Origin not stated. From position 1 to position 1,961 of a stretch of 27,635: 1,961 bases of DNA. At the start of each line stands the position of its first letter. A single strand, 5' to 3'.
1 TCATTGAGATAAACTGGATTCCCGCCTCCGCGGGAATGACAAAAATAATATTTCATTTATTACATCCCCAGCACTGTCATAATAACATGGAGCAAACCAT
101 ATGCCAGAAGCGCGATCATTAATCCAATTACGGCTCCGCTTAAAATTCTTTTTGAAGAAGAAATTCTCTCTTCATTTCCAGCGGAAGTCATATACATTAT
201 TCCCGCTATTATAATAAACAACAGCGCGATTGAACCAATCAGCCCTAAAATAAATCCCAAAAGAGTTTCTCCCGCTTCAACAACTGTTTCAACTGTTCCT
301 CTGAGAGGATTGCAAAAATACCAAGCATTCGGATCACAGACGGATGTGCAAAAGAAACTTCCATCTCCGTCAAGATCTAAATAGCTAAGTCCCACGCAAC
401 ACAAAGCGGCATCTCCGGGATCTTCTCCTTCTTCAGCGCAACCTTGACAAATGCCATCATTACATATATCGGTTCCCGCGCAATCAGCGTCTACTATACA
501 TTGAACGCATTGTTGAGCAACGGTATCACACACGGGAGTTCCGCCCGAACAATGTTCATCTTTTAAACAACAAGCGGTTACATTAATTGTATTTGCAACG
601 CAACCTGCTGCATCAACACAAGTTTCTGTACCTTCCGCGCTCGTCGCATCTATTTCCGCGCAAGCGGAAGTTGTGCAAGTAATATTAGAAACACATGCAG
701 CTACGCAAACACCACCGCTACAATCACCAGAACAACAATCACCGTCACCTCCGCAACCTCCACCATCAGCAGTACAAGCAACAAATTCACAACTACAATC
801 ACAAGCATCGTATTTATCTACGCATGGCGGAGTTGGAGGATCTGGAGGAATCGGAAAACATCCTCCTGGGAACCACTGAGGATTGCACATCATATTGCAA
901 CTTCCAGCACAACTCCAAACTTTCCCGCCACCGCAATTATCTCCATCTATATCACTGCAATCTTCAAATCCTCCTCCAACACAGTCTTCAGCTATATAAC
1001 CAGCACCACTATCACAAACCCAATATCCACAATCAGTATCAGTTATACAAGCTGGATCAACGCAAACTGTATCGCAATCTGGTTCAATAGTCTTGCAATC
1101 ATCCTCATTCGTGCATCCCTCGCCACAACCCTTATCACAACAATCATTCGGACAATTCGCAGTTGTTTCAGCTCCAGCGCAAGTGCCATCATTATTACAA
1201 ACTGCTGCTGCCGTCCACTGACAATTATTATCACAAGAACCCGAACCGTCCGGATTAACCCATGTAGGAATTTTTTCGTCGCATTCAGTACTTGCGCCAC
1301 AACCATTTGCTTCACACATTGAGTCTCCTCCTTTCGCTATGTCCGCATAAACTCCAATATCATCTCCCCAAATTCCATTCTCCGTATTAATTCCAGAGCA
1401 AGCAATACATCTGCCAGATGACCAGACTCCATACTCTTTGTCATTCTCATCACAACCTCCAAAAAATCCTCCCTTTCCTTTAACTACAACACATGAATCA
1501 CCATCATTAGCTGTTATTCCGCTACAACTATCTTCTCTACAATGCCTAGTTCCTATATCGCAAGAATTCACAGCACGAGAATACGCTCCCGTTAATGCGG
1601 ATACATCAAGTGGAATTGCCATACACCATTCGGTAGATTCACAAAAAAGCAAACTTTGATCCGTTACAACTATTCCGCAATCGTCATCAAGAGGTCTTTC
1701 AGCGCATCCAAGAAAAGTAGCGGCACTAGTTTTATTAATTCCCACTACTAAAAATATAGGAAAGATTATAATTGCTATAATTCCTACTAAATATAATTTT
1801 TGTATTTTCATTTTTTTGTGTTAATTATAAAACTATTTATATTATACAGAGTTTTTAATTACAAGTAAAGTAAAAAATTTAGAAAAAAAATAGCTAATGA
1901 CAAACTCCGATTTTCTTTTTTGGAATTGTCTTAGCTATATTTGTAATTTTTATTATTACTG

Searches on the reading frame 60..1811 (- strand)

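Call 15: search_protein_families(library=pfam, proteins=[window:60-1811:-], max_evalue=0.01)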
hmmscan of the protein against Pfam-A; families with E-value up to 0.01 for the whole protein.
window:60-1811:- (583 aa): 1 family
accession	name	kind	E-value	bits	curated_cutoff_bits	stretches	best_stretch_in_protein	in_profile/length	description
PF18895.5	T4SS_pilin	-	8.5e-06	26.2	26.6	1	507-576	2-70/71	Type IV secretion system pilin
